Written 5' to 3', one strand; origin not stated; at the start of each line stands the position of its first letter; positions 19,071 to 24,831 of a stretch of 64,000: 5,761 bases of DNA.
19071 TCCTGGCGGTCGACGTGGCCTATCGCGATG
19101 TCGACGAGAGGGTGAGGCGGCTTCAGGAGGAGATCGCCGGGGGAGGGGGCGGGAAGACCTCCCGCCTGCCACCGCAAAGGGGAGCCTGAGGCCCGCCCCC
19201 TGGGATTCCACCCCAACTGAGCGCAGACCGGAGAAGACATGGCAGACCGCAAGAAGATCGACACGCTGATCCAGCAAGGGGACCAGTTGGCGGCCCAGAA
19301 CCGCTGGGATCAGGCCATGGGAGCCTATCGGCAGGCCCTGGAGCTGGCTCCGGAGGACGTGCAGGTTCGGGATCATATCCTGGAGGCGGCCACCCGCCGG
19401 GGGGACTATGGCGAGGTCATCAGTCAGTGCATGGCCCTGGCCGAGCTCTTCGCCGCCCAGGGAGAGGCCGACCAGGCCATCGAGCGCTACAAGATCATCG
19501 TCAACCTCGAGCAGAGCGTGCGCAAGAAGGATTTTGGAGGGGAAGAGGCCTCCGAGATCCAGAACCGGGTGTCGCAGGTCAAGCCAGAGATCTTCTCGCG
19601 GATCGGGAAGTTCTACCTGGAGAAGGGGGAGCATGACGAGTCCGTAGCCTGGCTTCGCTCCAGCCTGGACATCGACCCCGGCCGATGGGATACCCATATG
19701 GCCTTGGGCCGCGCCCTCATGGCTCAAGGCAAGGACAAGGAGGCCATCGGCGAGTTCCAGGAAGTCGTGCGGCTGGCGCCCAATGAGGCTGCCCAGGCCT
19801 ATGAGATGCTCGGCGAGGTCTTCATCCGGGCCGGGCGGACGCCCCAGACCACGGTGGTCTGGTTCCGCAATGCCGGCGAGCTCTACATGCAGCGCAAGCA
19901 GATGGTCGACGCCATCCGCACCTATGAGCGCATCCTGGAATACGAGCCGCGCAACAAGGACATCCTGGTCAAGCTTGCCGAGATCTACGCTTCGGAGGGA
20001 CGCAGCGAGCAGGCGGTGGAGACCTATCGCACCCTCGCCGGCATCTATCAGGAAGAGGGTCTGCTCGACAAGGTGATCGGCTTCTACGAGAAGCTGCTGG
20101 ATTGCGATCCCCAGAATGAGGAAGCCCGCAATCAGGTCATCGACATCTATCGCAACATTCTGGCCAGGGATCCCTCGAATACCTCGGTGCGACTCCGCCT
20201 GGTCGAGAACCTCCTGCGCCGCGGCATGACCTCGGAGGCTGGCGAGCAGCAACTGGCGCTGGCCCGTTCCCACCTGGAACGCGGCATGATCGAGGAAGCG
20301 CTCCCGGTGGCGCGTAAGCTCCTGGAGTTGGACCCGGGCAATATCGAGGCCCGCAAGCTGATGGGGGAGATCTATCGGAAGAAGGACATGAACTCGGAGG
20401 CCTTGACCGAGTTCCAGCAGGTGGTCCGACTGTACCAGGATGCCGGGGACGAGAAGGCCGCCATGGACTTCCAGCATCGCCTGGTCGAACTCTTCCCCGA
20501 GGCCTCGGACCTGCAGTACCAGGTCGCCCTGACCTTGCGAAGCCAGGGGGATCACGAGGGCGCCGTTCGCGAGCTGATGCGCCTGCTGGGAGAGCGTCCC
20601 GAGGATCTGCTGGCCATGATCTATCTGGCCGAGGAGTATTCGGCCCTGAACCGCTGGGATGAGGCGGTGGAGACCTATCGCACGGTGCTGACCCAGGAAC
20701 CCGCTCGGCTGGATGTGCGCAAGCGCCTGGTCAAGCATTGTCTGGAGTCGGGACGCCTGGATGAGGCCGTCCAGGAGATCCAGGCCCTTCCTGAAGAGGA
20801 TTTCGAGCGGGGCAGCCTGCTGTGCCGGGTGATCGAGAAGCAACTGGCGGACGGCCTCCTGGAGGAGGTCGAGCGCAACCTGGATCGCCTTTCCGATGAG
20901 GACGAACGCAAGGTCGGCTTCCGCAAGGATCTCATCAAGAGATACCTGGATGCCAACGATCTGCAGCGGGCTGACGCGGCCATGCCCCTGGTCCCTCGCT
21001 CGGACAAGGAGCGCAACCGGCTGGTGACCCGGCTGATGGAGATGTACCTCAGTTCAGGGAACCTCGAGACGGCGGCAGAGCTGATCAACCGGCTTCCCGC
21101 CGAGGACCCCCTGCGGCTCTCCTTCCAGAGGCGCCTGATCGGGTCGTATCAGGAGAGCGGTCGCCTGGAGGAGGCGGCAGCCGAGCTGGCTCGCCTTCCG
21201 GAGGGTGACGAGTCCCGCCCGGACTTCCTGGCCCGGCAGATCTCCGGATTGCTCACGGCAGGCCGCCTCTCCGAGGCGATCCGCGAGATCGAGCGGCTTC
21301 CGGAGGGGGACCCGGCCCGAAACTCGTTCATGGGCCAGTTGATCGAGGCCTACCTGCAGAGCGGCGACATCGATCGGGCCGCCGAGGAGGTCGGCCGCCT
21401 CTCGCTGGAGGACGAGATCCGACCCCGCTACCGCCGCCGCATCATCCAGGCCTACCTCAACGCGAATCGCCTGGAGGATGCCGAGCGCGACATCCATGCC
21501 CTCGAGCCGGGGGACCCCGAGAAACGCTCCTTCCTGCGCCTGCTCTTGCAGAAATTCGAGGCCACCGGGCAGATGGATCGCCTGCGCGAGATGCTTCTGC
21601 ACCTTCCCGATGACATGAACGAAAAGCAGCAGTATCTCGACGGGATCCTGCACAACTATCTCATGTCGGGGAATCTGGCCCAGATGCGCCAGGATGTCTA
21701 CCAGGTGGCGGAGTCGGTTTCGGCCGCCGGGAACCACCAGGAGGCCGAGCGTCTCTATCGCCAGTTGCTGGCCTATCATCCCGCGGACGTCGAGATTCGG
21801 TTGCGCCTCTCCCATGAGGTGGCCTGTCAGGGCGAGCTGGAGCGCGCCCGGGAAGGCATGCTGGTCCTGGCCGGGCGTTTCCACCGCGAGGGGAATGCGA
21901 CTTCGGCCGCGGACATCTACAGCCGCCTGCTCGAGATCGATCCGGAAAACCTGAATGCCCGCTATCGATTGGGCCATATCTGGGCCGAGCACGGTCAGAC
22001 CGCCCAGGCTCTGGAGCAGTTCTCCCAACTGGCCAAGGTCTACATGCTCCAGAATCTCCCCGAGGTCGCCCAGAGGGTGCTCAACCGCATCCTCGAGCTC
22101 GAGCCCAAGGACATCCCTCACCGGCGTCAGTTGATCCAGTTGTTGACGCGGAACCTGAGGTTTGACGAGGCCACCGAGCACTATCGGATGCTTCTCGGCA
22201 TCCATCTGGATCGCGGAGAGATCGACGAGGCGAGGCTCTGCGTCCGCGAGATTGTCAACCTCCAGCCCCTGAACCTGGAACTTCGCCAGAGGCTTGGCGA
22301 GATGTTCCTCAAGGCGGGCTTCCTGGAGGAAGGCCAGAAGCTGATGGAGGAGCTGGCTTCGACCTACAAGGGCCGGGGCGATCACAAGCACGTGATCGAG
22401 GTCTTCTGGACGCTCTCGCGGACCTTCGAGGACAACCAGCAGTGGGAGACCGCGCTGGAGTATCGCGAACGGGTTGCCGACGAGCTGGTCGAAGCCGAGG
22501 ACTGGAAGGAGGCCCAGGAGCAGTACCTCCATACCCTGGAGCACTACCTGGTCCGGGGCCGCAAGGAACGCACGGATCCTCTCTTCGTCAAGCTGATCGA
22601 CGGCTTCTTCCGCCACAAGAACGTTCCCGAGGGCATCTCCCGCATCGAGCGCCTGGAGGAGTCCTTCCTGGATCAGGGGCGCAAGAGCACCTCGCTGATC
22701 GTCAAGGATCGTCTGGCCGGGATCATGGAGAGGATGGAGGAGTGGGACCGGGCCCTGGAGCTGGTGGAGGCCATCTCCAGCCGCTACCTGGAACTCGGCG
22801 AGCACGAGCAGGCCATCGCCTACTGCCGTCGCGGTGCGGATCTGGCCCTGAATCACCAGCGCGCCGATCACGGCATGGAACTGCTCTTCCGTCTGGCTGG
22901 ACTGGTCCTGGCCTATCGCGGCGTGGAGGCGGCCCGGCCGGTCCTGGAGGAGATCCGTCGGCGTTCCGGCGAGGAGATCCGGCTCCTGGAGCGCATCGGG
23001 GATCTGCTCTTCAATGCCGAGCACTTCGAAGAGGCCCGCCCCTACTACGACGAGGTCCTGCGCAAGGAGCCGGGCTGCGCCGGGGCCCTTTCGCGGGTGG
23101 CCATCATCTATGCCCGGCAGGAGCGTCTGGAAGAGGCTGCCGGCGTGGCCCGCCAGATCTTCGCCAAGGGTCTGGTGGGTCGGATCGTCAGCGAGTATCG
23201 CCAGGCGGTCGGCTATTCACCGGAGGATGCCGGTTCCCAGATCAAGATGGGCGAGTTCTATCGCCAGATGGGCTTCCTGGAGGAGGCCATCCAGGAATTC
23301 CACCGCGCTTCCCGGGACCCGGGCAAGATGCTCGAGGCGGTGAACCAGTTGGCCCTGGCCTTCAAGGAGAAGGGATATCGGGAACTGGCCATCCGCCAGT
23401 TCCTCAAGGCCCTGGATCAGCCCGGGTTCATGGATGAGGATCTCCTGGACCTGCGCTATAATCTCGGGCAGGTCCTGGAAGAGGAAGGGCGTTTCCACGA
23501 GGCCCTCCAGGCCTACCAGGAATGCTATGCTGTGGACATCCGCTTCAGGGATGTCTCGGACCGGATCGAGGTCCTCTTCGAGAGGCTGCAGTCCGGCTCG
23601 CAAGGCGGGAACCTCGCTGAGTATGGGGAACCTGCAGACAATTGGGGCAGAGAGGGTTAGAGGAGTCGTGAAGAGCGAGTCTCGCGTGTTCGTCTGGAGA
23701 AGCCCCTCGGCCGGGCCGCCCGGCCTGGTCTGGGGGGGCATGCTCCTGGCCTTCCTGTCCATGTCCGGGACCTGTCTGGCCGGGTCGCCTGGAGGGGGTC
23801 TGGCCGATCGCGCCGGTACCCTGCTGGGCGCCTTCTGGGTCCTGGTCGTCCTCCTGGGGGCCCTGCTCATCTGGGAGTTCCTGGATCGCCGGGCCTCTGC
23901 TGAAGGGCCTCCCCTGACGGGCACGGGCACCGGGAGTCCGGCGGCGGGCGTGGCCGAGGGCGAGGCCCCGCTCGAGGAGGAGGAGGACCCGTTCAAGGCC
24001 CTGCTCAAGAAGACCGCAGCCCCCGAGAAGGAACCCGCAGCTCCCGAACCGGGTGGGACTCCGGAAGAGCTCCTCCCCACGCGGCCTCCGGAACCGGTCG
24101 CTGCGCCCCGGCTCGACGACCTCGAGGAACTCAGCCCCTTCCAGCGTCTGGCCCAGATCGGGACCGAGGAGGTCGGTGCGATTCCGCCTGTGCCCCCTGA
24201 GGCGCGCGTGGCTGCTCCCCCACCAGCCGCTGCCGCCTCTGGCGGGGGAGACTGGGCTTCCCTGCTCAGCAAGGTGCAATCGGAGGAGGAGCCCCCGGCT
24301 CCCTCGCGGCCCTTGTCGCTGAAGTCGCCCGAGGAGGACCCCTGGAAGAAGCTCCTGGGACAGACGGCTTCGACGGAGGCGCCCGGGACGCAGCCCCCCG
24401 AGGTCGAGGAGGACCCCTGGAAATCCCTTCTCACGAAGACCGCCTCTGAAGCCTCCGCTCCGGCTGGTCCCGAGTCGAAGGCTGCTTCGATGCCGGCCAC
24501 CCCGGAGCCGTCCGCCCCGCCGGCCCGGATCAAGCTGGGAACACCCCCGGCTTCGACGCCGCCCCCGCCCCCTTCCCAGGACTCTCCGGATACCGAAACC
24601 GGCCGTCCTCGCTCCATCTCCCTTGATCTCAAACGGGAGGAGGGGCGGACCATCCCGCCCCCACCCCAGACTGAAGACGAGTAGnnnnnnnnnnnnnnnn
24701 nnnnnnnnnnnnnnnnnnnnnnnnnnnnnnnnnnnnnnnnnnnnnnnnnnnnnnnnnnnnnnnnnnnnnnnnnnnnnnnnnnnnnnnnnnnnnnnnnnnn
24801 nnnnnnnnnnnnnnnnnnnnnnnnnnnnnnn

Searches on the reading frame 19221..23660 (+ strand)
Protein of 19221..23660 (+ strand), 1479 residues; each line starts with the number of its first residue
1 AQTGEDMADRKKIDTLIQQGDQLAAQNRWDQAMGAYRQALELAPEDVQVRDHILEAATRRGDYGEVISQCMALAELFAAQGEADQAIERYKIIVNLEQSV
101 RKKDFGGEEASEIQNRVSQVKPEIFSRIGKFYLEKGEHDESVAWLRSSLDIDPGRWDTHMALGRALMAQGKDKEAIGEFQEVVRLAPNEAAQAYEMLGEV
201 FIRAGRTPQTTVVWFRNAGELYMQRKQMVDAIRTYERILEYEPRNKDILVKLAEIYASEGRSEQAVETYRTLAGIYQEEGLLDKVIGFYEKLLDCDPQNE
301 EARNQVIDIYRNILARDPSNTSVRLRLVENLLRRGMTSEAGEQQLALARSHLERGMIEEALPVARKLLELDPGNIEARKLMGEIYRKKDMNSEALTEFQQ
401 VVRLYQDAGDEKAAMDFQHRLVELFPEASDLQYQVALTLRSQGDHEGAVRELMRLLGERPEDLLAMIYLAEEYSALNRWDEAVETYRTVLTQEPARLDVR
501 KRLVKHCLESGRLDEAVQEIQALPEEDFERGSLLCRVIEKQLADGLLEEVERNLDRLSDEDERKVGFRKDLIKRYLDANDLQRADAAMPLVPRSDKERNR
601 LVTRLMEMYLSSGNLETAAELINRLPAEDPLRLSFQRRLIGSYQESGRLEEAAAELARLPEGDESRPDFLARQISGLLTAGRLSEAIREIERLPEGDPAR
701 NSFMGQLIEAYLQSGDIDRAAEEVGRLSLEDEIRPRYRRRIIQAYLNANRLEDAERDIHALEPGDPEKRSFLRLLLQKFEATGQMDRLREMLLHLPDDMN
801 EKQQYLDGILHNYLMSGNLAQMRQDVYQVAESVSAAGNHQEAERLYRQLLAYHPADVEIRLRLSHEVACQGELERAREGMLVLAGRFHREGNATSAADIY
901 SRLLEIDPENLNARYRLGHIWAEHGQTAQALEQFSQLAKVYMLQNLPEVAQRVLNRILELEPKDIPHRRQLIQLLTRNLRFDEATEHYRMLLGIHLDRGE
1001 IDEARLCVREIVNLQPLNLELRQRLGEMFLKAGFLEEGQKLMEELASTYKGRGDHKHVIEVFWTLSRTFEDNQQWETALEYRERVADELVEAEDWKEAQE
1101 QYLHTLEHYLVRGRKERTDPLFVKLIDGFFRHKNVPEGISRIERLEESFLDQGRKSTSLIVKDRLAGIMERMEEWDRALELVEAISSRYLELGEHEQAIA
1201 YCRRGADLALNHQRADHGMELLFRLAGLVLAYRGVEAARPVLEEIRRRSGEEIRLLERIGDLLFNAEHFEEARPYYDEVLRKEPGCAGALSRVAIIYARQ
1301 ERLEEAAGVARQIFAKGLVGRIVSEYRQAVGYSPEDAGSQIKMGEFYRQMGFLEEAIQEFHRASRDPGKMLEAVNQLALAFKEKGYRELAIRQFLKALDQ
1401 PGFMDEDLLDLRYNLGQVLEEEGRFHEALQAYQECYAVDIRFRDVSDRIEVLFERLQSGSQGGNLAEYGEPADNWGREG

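Call 9: search_protein_families(library=pfam, proteins=[window:19221-23660:+], max_evalue=0.001)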
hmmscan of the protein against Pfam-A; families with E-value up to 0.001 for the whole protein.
window:19221-23660:+ (1479 aa): 33 families (the best 25 are shown)
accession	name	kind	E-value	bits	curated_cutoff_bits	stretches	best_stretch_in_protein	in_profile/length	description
PF14559.12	TPR_19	-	2.9e-77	255.4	25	8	478-528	6-56/68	Tetratricopeptide repeat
PF13428.12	TPR_14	-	7.4e-59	190.5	23.5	1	343-383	3-43/44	Tetratricopeptide repeat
PF13432.12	TPR_16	-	9.7e-55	183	32.7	3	1259-1312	3-56/65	Tetratricopeptide repeat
PF07719.23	TPR_2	-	2.1e-54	177.6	27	2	157-188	2-33/34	Tetratricopeptide repeat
PF13181.12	TPR_8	-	4.1e-37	123.6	25.7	0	1410-1437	2-29/34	Tetratricopeptide repeat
PF00515.34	TPR_1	-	6.3e-36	121.2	27.8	0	1412-1435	4-27/34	Tetratricopeptide repeat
PF13176.12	TPR_7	-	9.3e-35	116.2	27.9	0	469-498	5-34/36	Tetratricopeptide repeat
PF13424.12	TPR_12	-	3.3e-33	114.2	30.1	0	1376-1438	8-74/77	Tetratricopeptide repeat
PF13414.12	TPR_11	-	9.9e-30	102.4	26.8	0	20-48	1-29/42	TPR repeat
PF13174.12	TPR_6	-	1.7e-28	97.7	26.3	0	249-276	3-30/33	Tetratricopeptide repeat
PF13431.12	TPR_17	-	2.5e-27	93.2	24.4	0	235-266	2-33/34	Tetratricopeptide repeat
PF24575.1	TPR_Slam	-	2.2e-25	89.5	35.2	0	828-876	50-100/104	Surface lipoprotein assembly modifier, N-terminal TPR repeats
PF25064.1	ARM_TT21_5th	-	1e-24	87.5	27.8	0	1260-1374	8-109/117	TT21 fifth ARM repeats domain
PF23914.1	TPR_CcmH_CycH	-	3.5e-21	76.1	42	0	404-494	59-152/158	Cytochrome c-type biogenesis protein H TPR domain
PF12895.13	ANAPC3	-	4.8e-19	68.9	27.2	0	415-487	9-80/82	Anaphase-promoting complex, cyclosome, subunit 3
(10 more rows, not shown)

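Call 78: search_protein_families(library=ncbifam, proteins=[window:19239-23657:+], max_evalue=0.00001)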
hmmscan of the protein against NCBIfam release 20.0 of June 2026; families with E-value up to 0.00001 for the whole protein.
window:19239-23657:+ (1473 aa): 25 families
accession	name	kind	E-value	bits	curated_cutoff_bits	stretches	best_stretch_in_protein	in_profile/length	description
TIGR02917.1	PEP_TPR_lipo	equivalog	7.5e-56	189.5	312.2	3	263-490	604-803/899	XrtA/PEP-CTERM system TPR-repeat protein PrsT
NF040959.1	MamA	equivalog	3.2e-48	163.9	200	2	113-198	34-118/204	magnetosome protein MamA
NF052243.1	T4PFormProtSgmX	equivalog_domain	2.1e-38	132.3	1800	3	815-965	55-205/1065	type IV pili formation protein SgmX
TIGR02521.1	type_IV_pilW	equivalog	1.5e-32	113.1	154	1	122-267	37-196/234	type IV pilus biogenesis/stability protein PilW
NF008520.0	PRK11447.1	equivalog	2.9e-26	91.6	858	1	213-568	392-715/1157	cellulose synthase complex outer membrane protein BcsC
NF008757.0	PRK11788.1-5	equivalog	1.9e-25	89.8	363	1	256-398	103-243/388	lipopolysaccharide assembly protein LapB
NF052415.1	T3SS_chap_SctY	equivalog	4e-25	88.4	70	0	931-986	12-67/106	type III secretion apparatus assembly chaperone SctY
NF033762.1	social_mot_Tgl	equivalog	6.3e-22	78.1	225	0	421-513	29-122/252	social motility TPR repeat lipoprotein Tgl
TIGR03939.1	PGA_TPR_OMP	equivalog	8.5e-22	77.2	366.65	0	601-768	318-502/800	poly-beta-1,6 N-acetyl-D-glucosamine export porin PgaA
NF033758.1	gliding_GltE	equivalog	1.1e-20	74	225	0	869-1012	121-255/411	adventurous gliding motility TPR repeat lipoprotein GltE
TIGR02795.1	tol_pal_ybgF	equivalog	2.3e-20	73.4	90.1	0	212-270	45-106/119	tol-pal system protein YbgF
TIGR02552.1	LcrH_SycD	equivalog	1.6e-19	69.9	104.8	0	875-933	56-114/136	SycD/LcrH family type III secretion system chaperone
NF033920.0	C39_PA2778_fam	equivalog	1.8e-18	66.9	150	0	428-515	161-248/255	PA2778 family cysteine peptidase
NF011309.0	PRK14720.1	equivalog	1.8e-16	59.5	714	1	203-306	166-269/906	transcription elongation factor GreA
NF053607.1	CHU_0125_OmpA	equivalog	1.3e-15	57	620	0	435-516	31-112/639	CHU_0125 family OmpA-like outer membrane integrity protein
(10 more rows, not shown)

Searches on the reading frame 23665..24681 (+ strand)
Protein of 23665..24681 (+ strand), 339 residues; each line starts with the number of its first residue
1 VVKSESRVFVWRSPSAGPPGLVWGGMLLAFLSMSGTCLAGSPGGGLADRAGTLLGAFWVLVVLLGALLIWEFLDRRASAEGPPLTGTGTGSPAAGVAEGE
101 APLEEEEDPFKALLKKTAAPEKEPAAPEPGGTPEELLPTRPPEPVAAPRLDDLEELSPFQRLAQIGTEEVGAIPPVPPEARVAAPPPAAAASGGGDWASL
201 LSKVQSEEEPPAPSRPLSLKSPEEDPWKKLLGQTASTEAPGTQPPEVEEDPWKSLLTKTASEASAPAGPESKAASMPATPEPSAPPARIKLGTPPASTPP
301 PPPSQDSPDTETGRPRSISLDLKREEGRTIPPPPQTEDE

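Call 77: search_protein_families(library=pfam, proteins=[window:23665-24681:+], max_evalue=1)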
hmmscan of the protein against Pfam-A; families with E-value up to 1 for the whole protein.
window:23665-24681:+ (339 aa): 1 family
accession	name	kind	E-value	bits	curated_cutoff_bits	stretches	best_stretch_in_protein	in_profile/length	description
PF15502.11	MPLKIP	-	0.29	11.8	28.9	0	249-266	30-47/64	M-phase-specific PLK1-interacting protein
